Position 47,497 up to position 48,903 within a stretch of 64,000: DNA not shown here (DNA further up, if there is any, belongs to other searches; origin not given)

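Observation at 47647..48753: CapRel-like fused toxSAS (RelA/SpoT synthetase domain plus C-terminal extension)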

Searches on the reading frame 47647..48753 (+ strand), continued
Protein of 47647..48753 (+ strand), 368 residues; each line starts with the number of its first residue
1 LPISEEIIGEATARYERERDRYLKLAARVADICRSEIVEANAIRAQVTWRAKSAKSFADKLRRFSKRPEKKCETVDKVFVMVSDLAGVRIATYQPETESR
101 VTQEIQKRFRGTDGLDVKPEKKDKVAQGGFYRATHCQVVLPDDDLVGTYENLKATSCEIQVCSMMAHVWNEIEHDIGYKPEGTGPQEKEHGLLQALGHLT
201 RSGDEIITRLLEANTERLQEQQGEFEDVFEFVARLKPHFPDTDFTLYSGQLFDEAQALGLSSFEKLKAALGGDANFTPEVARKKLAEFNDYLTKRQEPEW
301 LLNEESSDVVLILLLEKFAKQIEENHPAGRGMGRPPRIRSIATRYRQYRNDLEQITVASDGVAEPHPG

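Call 63: search_dna_similar(query=window:47647-48750:+, collection=phages, mode=protein, max_evalue=0.001, max_rows=10)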
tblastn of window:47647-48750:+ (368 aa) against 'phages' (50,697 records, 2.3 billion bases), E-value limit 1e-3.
Records with a match: 4; places in all: 4; records where one place covers at least 80% of the query: 0.
Best place of each record, by identity: <60% 4.
By first word of the organism name: Mycobacterium 2; Vibrio 1; Bacteriophage 1.
By host as written in the record: Vibrio cyclitrophicus 10N.261.45.F7 1; Mycobacterium abscessus GD68 1; Mycobacterium abscessus GD04 1; - 1.
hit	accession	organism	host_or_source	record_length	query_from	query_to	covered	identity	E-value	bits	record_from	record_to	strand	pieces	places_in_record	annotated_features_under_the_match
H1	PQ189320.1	Vibrio phage 10N.261.45.F7_PE002A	Vibrio cyclitrophicus 10N.261.45.F7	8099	8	245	65%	28.1%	2e-10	69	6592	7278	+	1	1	hypothetical protein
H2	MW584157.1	Mycobacterium phage prophi68-1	Mycobacterium abscessus GD68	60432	50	270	60%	25.8%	4e-4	49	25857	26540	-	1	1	42: GTP pyrophosphokinase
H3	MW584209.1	Mycobacterium phage prophiGD04-1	Mycobacterium abscessus GD04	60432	50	270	60%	25.8%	4e-4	49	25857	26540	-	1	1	42: GTP pyrophosphokinase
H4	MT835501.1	Bacteriophage sp.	human fecal samples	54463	50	186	37%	28.5%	1e-4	50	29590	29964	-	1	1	record has no annotation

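Call 64: search_dna_similar(query=window:47647-48750:+, collection=plasmids, mode=protein, max_evalue=0.00001, max_rows=25)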
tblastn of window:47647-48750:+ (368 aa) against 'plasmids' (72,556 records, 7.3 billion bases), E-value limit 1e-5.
Records with a match: 18; places in all: 18; records where one place covers at least 80% of the query: 3.
Best place of each record, by identity: 60-80% 2; <60% 16.
By first word of the organism name: Rhizobium 6; Ralstonia 4; Cetobacterium 2; Azospirillum 1; Limnohabitans 1; Klebsiella 1; Bacteroides 1; Agrobacterium 1; Bacillus 1.
By predicted mobility (MOB-suite, as given by PLSDB): conjugative 7; non-mobilizable 7; mobilizable 4.
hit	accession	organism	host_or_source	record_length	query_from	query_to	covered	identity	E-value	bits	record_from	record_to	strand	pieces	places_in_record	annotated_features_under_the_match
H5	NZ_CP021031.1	Rhizobium sp. NXC14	Phaseolus vulgaris,cell culture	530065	1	348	95%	60.3%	1e-132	425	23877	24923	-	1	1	RelA/SpoT domain-containing protein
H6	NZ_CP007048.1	Rhizobium leguminosarum bv. trifolii WSM1689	root nodule of Trifolium uniflorum ...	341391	1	348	95%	60.0%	2e-132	424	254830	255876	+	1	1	RelA/SpoT domain-containing protein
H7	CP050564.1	Rhizobium leguminosarum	Lathyrus sativus,cell culture,root ...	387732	1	353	96%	32.9%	5e-44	169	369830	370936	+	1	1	RelA/SpoT domain-containing protein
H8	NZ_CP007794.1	Azospirillum argentinense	Triticum aestivum L.,Root,wheat ...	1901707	6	235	63%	31.6%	1e-17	92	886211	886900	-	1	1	record has no annotation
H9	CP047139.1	Ralstonia solanacearum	Potato,Single cell,tuber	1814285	19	199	49%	30.8%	7e-13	77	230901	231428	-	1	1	hypothetical protein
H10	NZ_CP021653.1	Ralstonia solanacearum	Solanum lycopersicum,Tomato with ...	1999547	19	199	49%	30.8%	7e-13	77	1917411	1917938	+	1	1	none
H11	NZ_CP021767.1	Ralstonia solanacearum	Solanum lycopersicum,Tomato with ...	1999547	19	199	49%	30.8%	7e-13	77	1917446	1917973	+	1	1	none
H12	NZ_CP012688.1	Ralstonia solanacearum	Solanum commersonii,whole organism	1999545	19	199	49%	30.8%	7e-13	77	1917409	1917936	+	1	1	none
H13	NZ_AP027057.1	Limnohabitans sp. TEGF004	water,lake surface water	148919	8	199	52%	27.6%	2e-8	64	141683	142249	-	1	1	hypothetical protein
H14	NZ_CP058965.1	Klebsiella pneumoniae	sewage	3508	6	185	49%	28.2%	3e-8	63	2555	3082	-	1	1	hypothetical protein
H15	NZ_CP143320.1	Cetobacterium somerae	intestine of Yellow Catfish,pure culture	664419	15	185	46%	28.0%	7e-9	65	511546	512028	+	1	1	hypothetical protein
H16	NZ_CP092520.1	Cetobacterium somerae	Danio rerio,tissue sample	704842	15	185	46%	26.6%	3e-8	63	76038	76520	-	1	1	hypothetical protein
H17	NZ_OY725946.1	Bacteroides finegoldii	-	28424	15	185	46%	26.2%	2e-7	61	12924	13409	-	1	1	(p)ppGpp synthetase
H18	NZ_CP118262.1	Agrobacterium vitis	Grape,cell culture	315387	19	189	46%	25.7%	9e-7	59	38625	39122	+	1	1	hypothetical protein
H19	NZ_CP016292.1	Rhizobium leguminosarum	Vavilovia formosa,cell culture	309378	46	180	37%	26.3%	6e-7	59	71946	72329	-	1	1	RelA/SpoT domain-containing protein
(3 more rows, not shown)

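Call 65: get_annotated_region(hit=H6, flank=10000)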
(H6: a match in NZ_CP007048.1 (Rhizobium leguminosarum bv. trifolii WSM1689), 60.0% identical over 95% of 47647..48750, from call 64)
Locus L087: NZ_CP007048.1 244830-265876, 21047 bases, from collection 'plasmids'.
description: Rhizobium leguminosarum bv. trifolii WSM1689 plasmid unnamed3, complete sequence
organism: Rhizobium leguminosarum bv. trifolii WSM1689 (NCBI taxid 754523)
taxonomy: Bacteria; Pseudomonadota; Alphaproteobacteria; Hyphomicrobiales; Rhizobiaceae; Rhizobium; Rhizobium leguminosarum; Rhizobium leguminosarum bv. trifolii WSM1689
host: -; source: root nodule of Trifolium uniflorum collected on the edge of a valley; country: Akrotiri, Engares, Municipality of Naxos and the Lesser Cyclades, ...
typing (MOB-suite, as given by PLSDB): conjugative; replicon rep_cluster_512; relaxase MOBP; mating-pair formation MPF_T
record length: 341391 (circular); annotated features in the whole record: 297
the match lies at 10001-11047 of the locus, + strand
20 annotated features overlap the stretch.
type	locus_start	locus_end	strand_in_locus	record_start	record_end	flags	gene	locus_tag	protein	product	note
CDS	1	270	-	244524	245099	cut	-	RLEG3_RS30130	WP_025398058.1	alpha-ketoglutarate-dependent dioxygenase AlkB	-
CDS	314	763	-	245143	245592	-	-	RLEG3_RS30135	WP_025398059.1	ferritin-like domain-containing protein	-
CDS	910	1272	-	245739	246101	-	-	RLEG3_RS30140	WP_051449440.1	DUF5655 domain-containing protein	-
CDS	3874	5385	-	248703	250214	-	-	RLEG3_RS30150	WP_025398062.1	DNA polymerase Y family protein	-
CDS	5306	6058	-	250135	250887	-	-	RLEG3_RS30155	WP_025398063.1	ImuA family protein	-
CDS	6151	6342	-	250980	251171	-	-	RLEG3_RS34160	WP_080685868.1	hypothetical protein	-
CDS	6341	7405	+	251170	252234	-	ligD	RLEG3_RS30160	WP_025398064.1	non-homologous end-joining DNA ligase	GO:0006310 - DNA recombination [Evidence IEA]; GO:0006281 - DNA repair [Evidence IEA]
CDS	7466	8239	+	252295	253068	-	-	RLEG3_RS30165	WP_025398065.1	SOS response-associated peptidase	GO:0018142 - obsolete protein-DNA covalent cross-linking [Evidence IEA]; GO:0009432 - SOS response [Evidence IEA]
CDS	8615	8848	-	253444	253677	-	-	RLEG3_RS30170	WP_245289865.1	hypothetical protein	-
CDS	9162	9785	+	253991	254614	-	-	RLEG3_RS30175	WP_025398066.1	plasmid pRiA4b ORF-3 family protein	-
CDS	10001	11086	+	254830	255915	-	-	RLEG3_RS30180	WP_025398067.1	RelA/SpoT domain-containing protein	-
CDS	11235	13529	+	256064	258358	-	-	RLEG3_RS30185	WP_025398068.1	sigma factor-like helix-turn-helix DNA-binding protein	GO:0006352 - DNA-templated transcription initiation [Evidence IEA]; GO:0006355 - regulation of DNA-templated ...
CDS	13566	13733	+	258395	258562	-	-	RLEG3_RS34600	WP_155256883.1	hypothetical protein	-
CDS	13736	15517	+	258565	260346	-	-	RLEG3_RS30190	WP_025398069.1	DEAD/DEAH box helicase family protein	-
CDS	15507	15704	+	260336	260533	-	-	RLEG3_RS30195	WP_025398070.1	CxC ATPase DNA modification system associated small protein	-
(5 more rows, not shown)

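Call 66: get_annotated_region(hit=H7, flank=7000)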
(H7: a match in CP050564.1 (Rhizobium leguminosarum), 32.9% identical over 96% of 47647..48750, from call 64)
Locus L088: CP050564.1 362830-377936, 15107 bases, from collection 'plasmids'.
description: Rhizobium leguminosarum bv. viciae strain RCAM2802 plasmid p_4, complete sequence
organism: Rhizobium leguminosarum (NCBI taxid 387)
taxonomy: Bacteria; Pseudomonadota; Alphaproteobacteria; Hyphomicrobiales; Rhizobiaceae; Rhizobium; Rhizobium leguminosarum
host: -; source: Lathyrus sativus,cell culture,root nodule; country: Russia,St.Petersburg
typing (MOB-suite, as given by PLSDB): conjugative; replicon rep_cluster_471; relaxase MOBQ; mating-pair formation MPF_T
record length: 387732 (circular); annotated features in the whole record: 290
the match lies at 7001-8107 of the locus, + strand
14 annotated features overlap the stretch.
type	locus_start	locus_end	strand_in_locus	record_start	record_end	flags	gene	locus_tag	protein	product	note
CDS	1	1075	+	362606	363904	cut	hisD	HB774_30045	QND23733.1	histidinol dehydrogenase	-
CDS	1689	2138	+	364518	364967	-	-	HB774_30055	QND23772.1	hypothetical protein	-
CDS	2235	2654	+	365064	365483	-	-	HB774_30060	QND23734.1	hypothetical protein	-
CDS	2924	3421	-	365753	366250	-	-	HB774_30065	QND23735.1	hypothetical protein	-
CDS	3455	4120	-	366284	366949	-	-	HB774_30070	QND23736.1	ImmA/IrrE family metallo-endopeptidase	-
CDS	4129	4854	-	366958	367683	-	-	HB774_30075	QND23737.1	hypothetical protein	-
CDS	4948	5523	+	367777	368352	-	-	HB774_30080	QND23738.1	DUF982 domain-containing protein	-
CDS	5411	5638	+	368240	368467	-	-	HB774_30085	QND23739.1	hypothetical protein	-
CDS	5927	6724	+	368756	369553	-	-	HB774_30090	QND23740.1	hypothetical protein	-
CDS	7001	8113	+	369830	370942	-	-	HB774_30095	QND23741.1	RelA/SpoT domain-containing protein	-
CDS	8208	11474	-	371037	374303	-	-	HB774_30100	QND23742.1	error-prone DNA polymerase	-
CDS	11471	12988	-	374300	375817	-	-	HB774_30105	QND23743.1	DNA polymerase Y family protein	-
CDS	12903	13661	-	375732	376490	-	-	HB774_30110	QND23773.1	damage-inducible mutagenesis protein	-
CDS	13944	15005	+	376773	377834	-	-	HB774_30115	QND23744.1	ATP-dependent DNA ligase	-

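Call 84: search_protein_families(library=pfam, proteins=[L083:8836-9966:+, L084:8449-9690:+, L084:11072-12418:+, L082:9368-9793:+, L076:9256-9999:+, L046:8395-9777:+, L012:11087-13690:+, L075:11643-14309:+, L008:9265-9744:+, L012:17842-18330:+], max_evalue=0.01)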
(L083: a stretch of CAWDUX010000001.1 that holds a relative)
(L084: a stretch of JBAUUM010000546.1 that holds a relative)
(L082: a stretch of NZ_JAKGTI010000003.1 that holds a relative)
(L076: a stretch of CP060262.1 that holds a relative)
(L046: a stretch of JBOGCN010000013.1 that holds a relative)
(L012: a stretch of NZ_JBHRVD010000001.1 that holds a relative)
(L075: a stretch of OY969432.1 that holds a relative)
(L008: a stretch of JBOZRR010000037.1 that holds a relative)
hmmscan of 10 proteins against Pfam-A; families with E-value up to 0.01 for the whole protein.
L083:8836-9966:+ (376 aa): 1 family
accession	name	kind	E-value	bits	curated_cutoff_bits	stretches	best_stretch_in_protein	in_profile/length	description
PF02698.23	DUF218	-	6.2e-09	36.3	27.6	1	171-316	1-102/133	DUF218 domain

L084:8449-9690:+ (413 aa): 1 family
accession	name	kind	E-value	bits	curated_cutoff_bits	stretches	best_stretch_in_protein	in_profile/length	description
PF01614.24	IclR_C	-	4e-26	92.1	24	1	263-407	28-172/174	Bacterial transcriptional regulator IclR C-terminal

L084:11072-12418:+ (448 aa): 0 families

L082:9368-9793:+ (141 aa): 5 families
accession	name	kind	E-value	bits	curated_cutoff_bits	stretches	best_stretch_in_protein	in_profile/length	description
PF01381.28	HTH_3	-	2.2e-09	37.7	23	1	33-87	1-55/55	Helix-turn-helix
PF12844.13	HTH_19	-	5.6e-08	33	30.2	1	32-90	3-61/64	Helix-turn-helix domain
PF13560.12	HTH_31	-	6.9e-08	33.1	27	1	29-83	2-57/64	Helix-turn-helix domain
PF07022.19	Phage_CI_repr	-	0.00042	21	22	1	41-88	11-58/65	Bacteriophage CI repressor helix-turn-helix domain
PF13443.12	HTH_26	-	0.00067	20.3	22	0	32-82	1-52/63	Cro/C1-type HTH DNA-binding domain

L076:9256-9999:+ (247 aa): 0 families

L046:8395-9777:+ (460 aa): 2 families
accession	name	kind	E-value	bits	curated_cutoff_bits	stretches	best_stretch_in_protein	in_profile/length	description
PF00206.25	Lyase_1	-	5.3e-41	141.5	27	1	35-311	8-307/312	Lyase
PF10397.14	ADSL_C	-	6.9e-07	29.9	32.7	1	383-452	4-79/79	Adenylosuccinate lyase C-terminus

L012:11087-13690:+ (867 aa): 2 families
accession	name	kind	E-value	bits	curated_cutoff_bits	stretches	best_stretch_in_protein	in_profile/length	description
PF04545.22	Sigma70_r4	-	9.8e-12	44.6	24.1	1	257-309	1-49/50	Sigma-70, region 4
PF03118.21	RNA_pol_A_CTD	-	0.00022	21.3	23.8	0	77-95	44-62/67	Bacterial RNA polymerase, alpha chain C terminal domain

L075:11643-14309:+ (888 aa): 11 families
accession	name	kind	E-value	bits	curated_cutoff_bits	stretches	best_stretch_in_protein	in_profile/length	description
PF08447.18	PAS_3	-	4.6e-35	120.2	25.6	3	346-428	5-89/89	PAS fold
PF08448.16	PAS_4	-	1.8e-32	112.2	23.1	3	195-310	1-110/110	PAS fold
PF07536.20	HWE_HK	-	3.3e-24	85.9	22.8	1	698-776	1-83/83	HWE histidine kinase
PF00989.32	PAS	-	6.8e-24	84.5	22.6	2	321-431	2-113/113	PAS fold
PF13426.13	PAS_9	-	1e-16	61.5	27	1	330-432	1-102/103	PAS domain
PF07568.18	HisKA_2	-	8.6e-05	23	22.3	1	698-760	1-67/76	Histidine kinase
PF13188.13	PAS_8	-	0.00042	20.5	21.8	0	190-242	2-52/65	PAS domain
PF13596.12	PAS_10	-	0.002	19.2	22.1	0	273-305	73-105/106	PAS domain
PF17201.10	Cache_3-Cache_2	-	0.0033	17.2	27.7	0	284-302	163-184/299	Cache 3/Cache 2 fusion domain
PF13581.12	HATPase_c_2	-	0.0067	16.9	27.4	0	777-852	22-105/127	Histidine kinase-like ATPase domain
PF17202.10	sCache_3_3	-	0.0096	16.7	28.8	0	284-304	76-96/107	Single cache domain 3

L008:9265-9744:+ (159 aa): 0 families

L012:17842-18330:+ (162 aa): 0 families

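Call 85: find_encoding_contigs(protein=P0003, flank=6000, max_places=1)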
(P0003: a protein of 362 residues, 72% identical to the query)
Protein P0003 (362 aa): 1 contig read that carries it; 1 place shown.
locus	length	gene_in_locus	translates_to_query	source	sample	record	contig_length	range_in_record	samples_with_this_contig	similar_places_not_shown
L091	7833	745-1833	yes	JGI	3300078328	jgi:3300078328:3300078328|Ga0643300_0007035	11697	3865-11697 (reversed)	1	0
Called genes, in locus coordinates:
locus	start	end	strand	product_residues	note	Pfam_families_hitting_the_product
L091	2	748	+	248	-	?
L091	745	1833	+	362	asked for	PF04607:RelA_SpoT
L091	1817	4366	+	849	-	PF08665:PglZ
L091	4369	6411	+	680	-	PF20442:BrxL_N, PF13337:BrxL_ATPase, PF05362:Lon_C, PF13541:ChlI (weak)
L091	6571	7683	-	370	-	PF08867:FRG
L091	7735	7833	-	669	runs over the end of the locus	PF13589:HATPase_c_3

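Call 86: find_encoding_contigs(protein=P0005, flank=6000, max_places=1)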
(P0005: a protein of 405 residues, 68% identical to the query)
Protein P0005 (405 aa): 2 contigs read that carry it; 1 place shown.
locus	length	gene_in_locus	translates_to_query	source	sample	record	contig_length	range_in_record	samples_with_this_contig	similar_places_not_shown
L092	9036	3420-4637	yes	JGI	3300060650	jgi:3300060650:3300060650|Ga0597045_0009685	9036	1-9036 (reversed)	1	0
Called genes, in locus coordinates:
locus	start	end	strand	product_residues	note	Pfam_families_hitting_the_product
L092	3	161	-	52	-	?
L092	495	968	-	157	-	-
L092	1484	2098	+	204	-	-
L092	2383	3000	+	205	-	PF02371:Transposase_20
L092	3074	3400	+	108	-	-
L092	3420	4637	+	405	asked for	PF04607:RelA_SpoT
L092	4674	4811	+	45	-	-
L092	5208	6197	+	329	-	PF13793:Pribosyltran_N, PF00156:Pribosyltran, PF14572:Pribosyl_synth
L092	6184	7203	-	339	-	-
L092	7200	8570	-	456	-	PF17767:NAPRTase_N, PF04095:NAPRTase, PF17956:NAPRTase_C (weak)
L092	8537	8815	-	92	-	-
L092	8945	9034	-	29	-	?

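Call 87: find_encoding_contigs(protein=P0010, flank=6000, max_places=1)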
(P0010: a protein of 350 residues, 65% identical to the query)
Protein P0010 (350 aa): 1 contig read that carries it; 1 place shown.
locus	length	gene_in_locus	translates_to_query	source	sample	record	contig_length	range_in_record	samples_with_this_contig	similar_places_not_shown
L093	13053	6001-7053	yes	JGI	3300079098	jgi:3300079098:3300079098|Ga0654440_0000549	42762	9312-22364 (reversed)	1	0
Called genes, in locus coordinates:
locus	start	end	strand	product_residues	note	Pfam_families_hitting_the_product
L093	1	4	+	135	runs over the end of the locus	-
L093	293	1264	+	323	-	-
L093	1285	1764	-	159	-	-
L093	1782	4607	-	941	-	PF13271:DUF4062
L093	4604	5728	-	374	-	-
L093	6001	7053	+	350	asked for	PF04607:RelA_SpoT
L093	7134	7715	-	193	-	PF02661:Fic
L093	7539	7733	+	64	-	-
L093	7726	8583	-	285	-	-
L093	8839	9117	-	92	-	-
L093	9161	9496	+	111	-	PF12728:HTH_17 (weak)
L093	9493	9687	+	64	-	-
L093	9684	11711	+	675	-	PF09250:Prim-Pol, PF05272:VapE-like_dom, PF19263:DUF5906 (faint)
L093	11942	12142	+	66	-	PF01402:RHH_1 (weak)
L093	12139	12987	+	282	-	-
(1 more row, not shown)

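Call 88: find_encoding_contigs(protein=P0013, flank=6000, max_places=1)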
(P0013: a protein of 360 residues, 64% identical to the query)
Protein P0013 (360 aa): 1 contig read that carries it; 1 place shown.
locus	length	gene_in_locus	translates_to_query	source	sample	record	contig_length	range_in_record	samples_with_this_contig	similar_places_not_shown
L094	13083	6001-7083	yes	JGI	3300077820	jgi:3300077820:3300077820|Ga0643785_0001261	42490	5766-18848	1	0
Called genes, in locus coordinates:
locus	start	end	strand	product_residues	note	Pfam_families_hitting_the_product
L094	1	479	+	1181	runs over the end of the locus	PF25791:WHD_BREX_BrxC (weak)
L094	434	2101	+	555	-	PF04326:SLFN_AlbA_2, PF13749:HATPase_c_4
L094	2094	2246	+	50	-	-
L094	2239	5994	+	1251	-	PF02384:N6_Mtase (faint), PF20473:MmeI_Mtase (weak), PF07669:Eco57I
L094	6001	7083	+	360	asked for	PF04607:RelA_SpoT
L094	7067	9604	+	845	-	PF08665:PglZ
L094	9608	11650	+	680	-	PF20442:BrxL_N, PF13337:BrxL_ATPase, PF05362:Lon_C, PF13541:ChlI (weak)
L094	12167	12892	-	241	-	PF01695:IstB_IS21, PF03969:AFG1_ATPase (faint), PF00308:Bac_DnaA (weak), PF04851:ResIII (faint), PF02562:PhoH (faint)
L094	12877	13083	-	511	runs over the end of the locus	PF00665:rve, PF22483:Mu-transpos_C_2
